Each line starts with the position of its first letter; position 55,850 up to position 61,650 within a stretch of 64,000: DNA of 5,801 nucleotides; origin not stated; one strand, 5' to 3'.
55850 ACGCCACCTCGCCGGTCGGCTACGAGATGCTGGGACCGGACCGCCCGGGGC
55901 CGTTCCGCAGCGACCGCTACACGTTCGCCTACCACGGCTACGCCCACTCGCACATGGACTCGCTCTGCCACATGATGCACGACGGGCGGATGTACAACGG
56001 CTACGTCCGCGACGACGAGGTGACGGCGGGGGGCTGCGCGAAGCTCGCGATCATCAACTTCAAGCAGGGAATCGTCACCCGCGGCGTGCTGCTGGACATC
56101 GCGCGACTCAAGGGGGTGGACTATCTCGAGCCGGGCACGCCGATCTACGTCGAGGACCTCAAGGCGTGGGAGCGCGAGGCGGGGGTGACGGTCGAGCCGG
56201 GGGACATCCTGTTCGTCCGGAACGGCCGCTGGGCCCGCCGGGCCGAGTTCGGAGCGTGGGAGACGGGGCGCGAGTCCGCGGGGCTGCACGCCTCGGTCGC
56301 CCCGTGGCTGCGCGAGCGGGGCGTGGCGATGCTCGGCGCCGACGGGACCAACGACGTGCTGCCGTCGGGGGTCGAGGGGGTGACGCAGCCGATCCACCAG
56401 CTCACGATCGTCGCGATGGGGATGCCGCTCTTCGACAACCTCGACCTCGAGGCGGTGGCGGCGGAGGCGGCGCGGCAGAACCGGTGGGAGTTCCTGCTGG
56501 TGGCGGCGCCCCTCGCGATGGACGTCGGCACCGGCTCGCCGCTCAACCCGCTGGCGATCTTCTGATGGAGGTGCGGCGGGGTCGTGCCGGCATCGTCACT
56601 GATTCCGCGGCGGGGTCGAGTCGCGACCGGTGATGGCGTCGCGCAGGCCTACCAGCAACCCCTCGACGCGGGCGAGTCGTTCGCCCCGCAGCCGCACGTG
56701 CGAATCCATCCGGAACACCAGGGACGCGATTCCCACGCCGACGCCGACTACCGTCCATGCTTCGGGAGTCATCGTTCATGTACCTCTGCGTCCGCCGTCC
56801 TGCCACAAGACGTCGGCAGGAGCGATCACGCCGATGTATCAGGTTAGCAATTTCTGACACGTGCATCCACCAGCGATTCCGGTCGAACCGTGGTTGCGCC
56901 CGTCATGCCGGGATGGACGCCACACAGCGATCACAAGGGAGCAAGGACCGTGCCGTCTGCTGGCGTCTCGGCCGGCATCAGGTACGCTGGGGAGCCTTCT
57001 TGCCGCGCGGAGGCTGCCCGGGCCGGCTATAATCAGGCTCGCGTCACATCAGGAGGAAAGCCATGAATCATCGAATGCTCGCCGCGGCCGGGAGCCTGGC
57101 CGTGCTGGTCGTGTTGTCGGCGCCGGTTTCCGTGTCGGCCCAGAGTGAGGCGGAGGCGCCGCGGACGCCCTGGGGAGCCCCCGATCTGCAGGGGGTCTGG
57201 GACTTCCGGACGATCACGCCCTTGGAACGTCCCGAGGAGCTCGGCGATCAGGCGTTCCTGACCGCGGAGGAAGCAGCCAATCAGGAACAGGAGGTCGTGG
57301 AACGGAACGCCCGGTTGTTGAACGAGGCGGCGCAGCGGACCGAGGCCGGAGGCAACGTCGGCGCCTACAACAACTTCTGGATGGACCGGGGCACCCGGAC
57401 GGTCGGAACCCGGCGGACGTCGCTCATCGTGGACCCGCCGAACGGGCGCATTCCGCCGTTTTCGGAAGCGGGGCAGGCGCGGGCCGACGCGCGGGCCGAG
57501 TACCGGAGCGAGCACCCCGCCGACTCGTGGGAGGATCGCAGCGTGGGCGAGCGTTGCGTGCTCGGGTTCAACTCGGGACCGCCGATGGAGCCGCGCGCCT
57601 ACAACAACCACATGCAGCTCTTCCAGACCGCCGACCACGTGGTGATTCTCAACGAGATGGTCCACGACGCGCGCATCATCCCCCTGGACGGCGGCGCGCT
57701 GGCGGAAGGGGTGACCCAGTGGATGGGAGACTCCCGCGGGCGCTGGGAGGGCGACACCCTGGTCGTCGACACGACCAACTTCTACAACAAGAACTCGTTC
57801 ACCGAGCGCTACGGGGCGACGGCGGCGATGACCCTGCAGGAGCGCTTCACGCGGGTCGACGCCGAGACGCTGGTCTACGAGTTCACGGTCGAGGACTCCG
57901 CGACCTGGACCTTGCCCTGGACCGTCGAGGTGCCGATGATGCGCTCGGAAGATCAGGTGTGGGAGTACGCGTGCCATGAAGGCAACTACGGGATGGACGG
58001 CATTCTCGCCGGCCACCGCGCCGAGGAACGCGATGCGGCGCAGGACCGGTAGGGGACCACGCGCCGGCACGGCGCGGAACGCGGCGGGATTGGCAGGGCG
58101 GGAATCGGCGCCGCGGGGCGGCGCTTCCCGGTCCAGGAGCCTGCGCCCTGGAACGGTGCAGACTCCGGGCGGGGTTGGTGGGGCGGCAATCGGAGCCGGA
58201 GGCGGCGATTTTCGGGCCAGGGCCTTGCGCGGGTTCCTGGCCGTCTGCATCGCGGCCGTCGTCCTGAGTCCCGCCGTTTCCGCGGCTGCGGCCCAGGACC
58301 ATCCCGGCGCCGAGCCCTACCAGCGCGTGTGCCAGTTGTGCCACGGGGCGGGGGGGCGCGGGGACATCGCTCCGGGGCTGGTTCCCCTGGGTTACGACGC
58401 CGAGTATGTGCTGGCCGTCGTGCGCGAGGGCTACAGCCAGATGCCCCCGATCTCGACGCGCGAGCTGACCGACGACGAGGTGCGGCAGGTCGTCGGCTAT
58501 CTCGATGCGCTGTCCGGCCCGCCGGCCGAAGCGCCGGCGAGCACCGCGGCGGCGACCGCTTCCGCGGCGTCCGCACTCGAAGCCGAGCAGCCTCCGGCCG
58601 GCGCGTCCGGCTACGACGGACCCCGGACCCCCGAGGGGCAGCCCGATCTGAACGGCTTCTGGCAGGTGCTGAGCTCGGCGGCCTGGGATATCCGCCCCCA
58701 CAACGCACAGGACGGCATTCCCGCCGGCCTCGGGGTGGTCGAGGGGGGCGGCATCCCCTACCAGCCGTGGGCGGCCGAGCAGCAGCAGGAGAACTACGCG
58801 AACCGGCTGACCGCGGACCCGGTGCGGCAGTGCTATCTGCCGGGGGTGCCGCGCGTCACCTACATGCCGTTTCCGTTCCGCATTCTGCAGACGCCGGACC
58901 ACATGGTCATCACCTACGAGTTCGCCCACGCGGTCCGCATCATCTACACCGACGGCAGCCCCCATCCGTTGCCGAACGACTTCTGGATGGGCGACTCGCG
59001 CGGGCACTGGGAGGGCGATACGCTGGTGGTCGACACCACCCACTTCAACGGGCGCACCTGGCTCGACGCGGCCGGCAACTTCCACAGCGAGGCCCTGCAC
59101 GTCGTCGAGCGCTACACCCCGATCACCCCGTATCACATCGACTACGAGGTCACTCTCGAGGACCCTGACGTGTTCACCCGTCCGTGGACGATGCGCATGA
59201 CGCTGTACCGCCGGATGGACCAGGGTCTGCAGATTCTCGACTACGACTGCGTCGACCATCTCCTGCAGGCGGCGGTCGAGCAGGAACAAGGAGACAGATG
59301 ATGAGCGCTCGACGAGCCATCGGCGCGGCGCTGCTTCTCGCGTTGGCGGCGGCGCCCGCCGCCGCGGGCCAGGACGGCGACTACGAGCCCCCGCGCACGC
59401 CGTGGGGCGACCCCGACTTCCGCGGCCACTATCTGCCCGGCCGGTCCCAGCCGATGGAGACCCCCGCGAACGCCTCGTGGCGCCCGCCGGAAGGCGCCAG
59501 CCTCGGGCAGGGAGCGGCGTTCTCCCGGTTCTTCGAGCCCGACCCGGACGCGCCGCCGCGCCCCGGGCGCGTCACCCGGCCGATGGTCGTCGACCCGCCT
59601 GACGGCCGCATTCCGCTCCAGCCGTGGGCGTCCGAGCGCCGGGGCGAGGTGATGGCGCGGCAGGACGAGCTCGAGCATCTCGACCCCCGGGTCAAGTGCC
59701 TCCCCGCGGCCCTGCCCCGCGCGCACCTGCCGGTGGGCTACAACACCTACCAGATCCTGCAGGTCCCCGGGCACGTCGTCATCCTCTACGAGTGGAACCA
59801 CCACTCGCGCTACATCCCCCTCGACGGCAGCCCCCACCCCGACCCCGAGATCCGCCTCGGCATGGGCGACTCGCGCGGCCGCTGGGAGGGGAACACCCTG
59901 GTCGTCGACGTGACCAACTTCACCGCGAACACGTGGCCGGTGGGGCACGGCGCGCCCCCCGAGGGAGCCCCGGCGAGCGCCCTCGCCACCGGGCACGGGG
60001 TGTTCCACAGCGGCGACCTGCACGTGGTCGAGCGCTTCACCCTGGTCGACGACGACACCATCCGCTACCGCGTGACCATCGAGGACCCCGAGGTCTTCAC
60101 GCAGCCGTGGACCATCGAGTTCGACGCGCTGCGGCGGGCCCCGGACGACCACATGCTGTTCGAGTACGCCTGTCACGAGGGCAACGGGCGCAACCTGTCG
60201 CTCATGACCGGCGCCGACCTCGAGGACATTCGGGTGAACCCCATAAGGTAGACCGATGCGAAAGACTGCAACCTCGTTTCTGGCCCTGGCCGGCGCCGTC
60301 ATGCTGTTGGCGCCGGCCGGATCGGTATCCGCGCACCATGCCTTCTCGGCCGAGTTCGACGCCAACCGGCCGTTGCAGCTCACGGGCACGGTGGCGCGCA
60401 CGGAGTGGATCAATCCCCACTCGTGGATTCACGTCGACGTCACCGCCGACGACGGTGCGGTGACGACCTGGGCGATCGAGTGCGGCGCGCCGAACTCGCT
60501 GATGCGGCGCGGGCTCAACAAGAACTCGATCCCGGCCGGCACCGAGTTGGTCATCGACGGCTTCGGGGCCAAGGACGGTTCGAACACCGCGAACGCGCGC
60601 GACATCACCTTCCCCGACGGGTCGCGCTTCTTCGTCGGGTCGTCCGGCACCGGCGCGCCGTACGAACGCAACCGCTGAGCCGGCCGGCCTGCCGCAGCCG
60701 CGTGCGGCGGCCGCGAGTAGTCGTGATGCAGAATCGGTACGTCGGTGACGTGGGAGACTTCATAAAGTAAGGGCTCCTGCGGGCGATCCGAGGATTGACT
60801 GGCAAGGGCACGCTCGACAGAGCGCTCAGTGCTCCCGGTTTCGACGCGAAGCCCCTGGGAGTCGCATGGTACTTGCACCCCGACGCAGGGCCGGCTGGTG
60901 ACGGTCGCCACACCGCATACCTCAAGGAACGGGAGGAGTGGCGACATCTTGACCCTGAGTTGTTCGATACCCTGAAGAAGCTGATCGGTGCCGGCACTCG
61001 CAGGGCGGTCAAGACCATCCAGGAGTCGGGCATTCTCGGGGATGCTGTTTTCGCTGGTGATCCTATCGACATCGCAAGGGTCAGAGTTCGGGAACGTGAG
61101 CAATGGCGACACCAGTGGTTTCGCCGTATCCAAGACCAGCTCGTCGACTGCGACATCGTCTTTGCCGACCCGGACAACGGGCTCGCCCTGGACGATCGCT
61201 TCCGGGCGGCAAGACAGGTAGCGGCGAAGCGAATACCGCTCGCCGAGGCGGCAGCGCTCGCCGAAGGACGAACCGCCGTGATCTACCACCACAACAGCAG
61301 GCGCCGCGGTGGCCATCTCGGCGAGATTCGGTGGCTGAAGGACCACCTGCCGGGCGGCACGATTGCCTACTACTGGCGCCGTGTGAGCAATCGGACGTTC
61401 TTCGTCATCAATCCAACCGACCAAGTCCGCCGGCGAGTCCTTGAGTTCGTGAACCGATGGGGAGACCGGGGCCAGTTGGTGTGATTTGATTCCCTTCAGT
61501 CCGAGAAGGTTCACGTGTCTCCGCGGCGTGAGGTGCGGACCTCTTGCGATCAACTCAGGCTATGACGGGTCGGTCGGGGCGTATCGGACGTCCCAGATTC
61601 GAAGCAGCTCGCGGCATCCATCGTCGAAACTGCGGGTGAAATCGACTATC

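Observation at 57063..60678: Four-gene exported operon: unassigned X-family proteins, a cytochrome c fusion of the same domain, and a His-His-start DUF6152-like protein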

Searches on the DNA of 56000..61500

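Call 67: search_rna_families(source=window, start=56000, end=61500, threshold=evalue, max_evalue=1)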
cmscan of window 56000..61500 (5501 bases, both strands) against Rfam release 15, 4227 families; matches with E-value up to 1: 1.
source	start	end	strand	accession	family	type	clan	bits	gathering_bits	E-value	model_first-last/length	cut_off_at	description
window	58683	58757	-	RF00915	mir-760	Gene; miRNA;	-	24.9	98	0.05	1-80/80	no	mir-760 microRNA precursor family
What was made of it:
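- Tried and rejected: An Rfam scan of 56000-61500 for a riboswitch found nothing (call 67).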

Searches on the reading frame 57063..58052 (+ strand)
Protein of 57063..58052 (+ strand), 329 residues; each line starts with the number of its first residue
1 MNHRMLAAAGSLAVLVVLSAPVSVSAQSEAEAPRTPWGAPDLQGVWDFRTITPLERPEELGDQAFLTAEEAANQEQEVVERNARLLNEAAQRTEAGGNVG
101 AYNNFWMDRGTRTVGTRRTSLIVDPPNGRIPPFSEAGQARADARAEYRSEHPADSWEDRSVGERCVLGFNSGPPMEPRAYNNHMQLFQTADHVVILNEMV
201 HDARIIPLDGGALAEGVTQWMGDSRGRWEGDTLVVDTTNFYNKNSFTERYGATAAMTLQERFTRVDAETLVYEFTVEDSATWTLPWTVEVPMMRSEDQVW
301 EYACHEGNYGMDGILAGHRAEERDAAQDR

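Call 3: search_protein_families(library=pfam, proteins=[window:57063-58052:+], max_evalue=1)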
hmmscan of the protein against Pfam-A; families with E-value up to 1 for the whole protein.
window:57063-58052:+ (329 aa): 0 families

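Call 4: search_protein_families(library=ncbifam, proteins=[window:57063-58052:+], max_evalue=1)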
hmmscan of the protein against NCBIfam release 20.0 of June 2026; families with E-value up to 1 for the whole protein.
window:57063-58052:+ (329 aa): 0 families

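Call 6: search_solved_structures(query=window:57063-58052:+, max_evalue=10)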
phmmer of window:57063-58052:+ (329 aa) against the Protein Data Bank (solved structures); distinct sequences matched with E-value up to 10: 0.

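Call 8: find_homologous_proteins(query=window:57063-58052:+)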
Query window:57063-58052:+ (329 aa): 8000 proteins with E <= 0.001 among 8000 candidates; the best 120 are listed.
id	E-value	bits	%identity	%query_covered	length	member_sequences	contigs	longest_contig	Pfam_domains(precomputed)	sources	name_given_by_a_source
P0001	4.1e-215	731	98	100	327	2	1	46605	-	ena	-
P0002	1.8e-210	716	95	100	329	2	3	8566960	-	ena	-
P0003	1.4e-207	706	94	100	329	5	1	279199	-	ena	-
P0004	1.5e-199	680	90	100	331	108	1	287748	-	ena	-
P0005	4.3e-198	675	89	100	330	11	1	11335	-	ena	-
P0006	6.6e-198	675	90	100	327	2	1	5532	-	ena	-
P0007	1.4e-196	670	90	100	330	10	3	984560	-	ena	-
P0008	6.9e-194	661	88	100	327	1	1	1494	-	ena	-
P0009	4.1e-192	655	87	100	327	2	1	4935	-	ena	-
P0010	4.8e-192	655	87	100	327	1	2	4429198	-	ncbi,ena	-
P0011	6.1e-192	655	88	100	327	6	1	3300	-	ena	-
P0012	2.0e-191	653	87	100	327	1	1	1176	-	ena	-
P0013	7.4e-191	651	87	100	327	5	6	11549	-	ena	-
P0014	2.7e-184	630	89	90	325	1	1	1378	-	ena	-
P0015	1.1e-178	611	83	93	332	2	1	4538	-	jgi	-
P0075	2.0e-139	482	68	95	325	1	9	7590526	-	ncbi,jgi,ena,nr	ncbi:MAG: hypothetical protein OXG04_02105 [Acidobacteria bacterium]|nr:hypothetical protein [Acidob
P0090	4.9e-138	478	66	98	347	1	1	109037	-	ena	-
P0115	8.4e-136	470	65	98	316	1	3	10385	-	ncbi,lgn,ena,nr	ncbi:MAG: hypothetical protein CL473_04910 [Acidobacteria bacterium]|nr:hypothetical protein [Acidob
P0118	2.1e-135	469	64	98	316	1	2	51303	-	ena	-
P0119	2.2e-135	469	64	98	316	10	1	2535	-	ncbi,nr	ncbi:MAG: hypothetical protein NZ659_11050 [Acidimicrobiales bacterium]|nr:hypothetical protein [Aci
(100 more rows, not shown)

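Call 13: find_encoding_contigs(protein=window:57063-58052:+, flank=10000)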
Protein window:57063-58052:+ (329 aa): 3 contigs read that carry it; 3 places shown.
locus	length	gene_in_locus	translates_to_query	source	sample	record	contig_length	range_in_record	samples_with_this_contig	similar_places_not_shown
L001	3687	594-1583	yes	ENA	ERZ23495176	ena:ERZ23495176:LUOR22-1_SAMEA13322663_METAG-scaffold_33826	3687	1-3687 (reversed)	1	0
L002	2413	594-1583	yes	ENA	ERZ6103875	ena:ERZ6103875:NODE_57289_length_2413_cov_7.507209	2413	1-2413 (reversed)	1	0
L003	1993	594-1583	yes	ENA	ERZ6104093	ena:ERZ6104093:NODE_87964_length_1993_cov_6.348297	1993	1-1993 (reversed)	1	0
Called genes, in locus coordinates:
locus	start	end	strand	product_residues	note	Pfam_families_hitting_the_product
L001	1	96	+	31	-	?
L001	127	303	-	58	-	-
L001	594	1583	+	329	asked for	-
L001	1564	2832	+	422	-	PF13442:Cytochrome_CBB3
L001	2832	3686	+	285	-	?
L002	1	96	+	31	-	?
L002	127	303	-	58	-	-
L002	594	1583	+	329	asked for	-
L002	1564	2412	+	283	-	?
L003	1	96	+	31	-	?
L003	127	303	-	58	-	-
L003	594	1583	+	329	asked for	-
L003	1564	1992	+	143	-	?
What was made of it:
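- Checked: ATG 58033 is what a gene caller chose (call 13).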

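Call 61: list_cluster_members(proteins=[P0075, P0115, P0119, P0295, P0328, P0406, P0010, P0324])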
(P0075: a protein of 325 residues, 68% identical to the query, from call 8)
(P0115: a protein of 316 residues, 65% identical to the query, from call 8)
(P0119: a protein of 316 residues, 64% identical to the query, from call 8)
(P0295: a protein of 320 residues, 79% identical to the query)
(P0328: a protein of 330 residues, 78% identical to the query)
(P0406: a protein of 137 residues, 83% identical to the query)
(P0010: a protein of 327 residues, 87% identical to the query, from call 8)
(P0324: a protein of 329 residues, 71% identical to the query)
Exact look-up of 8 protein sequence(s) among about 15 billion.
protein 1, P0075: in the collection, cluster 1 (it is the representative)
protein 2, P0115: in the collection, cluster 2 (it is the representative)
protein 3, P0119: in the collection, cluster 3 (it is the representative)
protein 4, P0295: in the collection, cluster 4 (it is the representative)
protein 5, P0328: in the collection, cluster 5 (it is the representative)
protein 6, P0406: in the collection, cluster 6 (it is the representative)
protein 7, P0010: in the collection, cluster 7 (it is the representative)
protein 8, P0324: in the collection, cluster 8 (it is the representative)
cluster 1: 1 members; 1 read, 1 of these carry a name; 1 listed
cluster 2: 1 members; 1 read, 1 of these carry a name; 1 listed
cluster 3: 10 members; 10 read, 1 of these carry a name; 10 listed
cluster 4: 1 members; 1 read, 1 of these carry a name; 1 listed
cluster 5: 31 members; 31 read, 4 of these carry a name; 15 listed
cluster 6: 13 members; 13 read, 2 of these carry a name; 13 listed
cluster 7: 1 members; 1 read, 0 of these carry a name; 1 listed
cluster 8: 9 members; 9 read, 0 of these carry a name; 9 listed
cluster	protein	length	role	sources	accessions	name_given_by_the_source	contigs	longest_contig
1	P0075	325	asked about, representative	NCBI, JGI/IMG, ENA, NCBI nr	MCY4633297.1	MAG: hypothetical protein OXG04_02105 [Acidobacteria bacterium] | hypothetical protein [Acidobacteriota bacterium]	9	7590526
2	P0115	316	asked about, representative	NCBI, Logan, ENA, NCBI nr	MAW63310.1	MAG: hypothetical protein CL473_04910 [Acidobacteria bacterium] | hypothetical protein [Acidobacteriota bacterium]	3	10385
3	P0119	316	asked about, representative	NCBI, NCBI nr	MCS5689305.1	MAG: hypothetical protein NZ659_11050 [Acidimicrobiales bacterium] | hypothetical protein [Acidimicrobiales bacterium]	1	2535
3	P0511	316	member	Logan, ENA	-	-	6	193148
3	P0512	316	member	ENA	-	-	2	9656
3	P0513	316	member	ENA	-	-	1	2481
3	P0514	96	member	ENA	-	-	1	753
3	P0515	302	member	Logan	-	-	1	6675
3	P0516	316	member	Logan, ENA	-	-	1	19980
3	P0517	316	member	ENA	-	-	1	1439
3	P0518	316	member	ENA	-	-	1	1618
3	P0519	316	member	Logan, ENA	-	-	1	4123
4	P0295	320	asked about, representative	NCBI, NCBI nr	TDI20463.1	MAG: hypothetical protein E2P06_15270 [Acidobacteria bacterium] | MAG: hypothetical protein E2P06_15270 [Acidobacteriota bacterium]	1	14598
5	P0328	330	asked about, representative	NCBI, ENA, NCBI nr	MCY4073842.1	MAG: hypothetical protein OXH04_00265 [Acidobacteria bacterium] | hypothetical protein [Acidobacteriota bacterium]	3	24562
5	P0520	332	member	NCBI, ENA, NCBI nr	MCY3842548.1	MAG: hypothetical protein OXH69_03290 [Acidobacteria bacterium] | hypothetical protein [Acidobacteriota bacterium]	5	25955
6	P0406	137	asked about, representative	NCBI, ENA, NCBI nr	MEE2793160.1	MAG: DUF6152 family protein [Acidobacteriota bacterium] | DUF6152 family protein [Acidobacteriota bacterium]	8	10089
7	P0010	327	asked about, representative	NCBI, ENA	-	-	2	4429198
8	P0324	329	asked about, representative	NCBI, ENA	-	-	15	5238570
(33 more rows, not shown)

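Call 62: find_encoding_contigs(protein=P0118, flank=8000, max_places=2)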
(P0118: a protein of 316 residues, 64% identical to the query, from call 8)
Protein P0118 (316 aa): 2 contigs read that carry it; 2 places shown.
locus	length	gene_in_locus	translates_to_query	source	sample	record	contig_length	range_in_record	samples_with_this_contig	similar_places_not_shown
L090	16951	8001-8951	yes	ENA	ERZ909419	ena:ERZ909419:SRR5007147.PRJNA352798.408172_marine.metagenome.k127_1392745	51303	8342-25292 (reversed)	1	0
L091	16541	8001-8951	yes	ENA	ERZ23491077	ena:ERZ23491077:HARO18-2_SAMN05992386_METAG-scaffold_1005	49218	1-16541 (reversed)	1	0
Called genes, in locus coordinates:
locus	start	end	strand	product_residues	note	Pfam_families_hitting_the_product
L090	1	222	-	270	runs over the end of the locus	PF00034:Cytochrom_C (weak), PF13442:Cytochrome_CBB3, PF00034:Cytochrom_C (weak)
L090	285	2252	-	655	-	PF01011:PQQ, PF13360:PQQ_2 (faint)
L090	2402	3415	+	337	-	-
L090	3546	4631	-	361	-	-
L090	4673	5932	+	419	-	PF13360:PQQ_2, PF01011:PQQ (faint), PF13570:Beta-prop_ACSF4 (faint), PF13360:PQQ_2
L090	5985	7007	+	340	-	-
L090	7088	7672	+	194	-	PF06439:3keto-disac_hyd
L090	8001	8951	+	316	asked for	-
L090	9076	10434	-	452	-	PF07586:HXXSHH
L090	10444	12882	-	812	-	PF07635:PSCyt1 (faint), PF13442:Cytochrome_CBB3 (faint), PF07626:PSD3, PF07637:PSD5, PF07631:PSD4, PF07627:PSCyt3, PF07624:PSD2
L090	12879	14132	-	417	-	PF00023:Ank (weak), PF12796:Ank_2, PF13637:Ank_4 (weak), PF12796:Ank_2, PF00023:Ank (weak), PF13637:Ank_4 (weak), PF12796:Ank_2, PF13637:Ank_4 (weak), +4 more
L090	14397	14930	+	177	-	PF07626:PSD3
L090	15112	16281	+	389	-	PF08450:SGL (faint), PF01436:NHL (weak)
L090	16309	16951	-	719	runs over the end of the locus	PF13442:Cytochrome_CBB3, PF01011:PQQ, PF13360:PQQ_2, PF13570:Beta-prop_ACSF4 (faint), PF01011:PQQ, PF13360:PQQ_2 (weak)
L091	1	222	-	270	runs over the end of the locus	PF00034:Cytochrom_C (weak), PF13442:Cytochrome_CBB3, PF00034:Cytochrom_C (weak)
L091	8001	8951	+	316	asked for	-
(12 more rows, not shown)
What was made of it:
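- Closest known: Planctomycete PSCyt/PSD-DUF1501 paralogue families. Same: Such genes even occur beside X genes in L090 (call 62).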

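Call 63: find_encoding_contigs(protein=P0090, flank=8000, max_places=2)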
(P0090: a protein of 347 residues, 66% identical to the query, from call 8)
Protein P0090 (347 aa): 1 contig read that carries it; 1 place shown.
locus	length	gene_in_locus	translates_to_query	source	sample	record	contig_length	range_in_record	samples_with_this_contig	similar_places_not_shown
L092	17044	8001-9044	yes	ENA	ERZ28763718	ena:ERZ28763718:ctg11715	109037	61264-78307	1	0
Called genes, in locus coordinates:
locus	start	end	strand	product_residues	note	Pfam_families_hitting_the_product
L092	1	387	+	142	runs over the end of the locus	PF01797:Y1_Tnp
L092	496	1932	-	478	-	PF14706:Tnp_DNA_bind, PF01609:DDE_Tnp_1 (weak)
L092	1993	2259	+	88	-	PF13619:KTSC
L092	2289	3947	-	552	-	PF01011:PQQ, PF13360:PQQ_2, PF13570:Beta-prop_ACSF4 (weak), PF13360:PQQ_2, PF01011:PQQ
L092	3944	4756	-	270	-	PF00034:Cytochrom_C (weak), PF13442:Cytochrome_CBB3, PF00034:Cytochrom_C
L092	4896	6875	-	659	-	PF01011:PQQ, PF13360:PQQ_2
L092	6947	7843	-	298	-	PF01145:Band_7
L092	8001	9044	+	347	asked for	-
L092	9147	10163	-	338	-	-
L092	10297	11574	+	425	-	PF13360:PQQ_2, PF01011:PQQ (faint), PF13360:PQQ_2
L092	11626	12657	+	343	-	-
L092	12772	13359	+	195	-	PF06439:3keto-disac_hyd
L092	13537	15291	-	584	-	PF02369:Big_1 (faint), PF13620:CarboxypepD_reg, PF13715:CarbopepD_reg_2 (faint), PF14686:fn3_3 (faint), PF17802:SpaA (faint), PF22904:NOMO1-like_2nd (faint), PF17210:SdrD_B (faint), PF13620:CarboxypepD_reg (weak)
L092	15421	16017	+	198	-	PF13783:DUF4177 (faint)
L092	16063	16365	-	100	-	-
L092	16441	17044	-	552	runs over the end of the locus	PF00282:Pyridoxal_deC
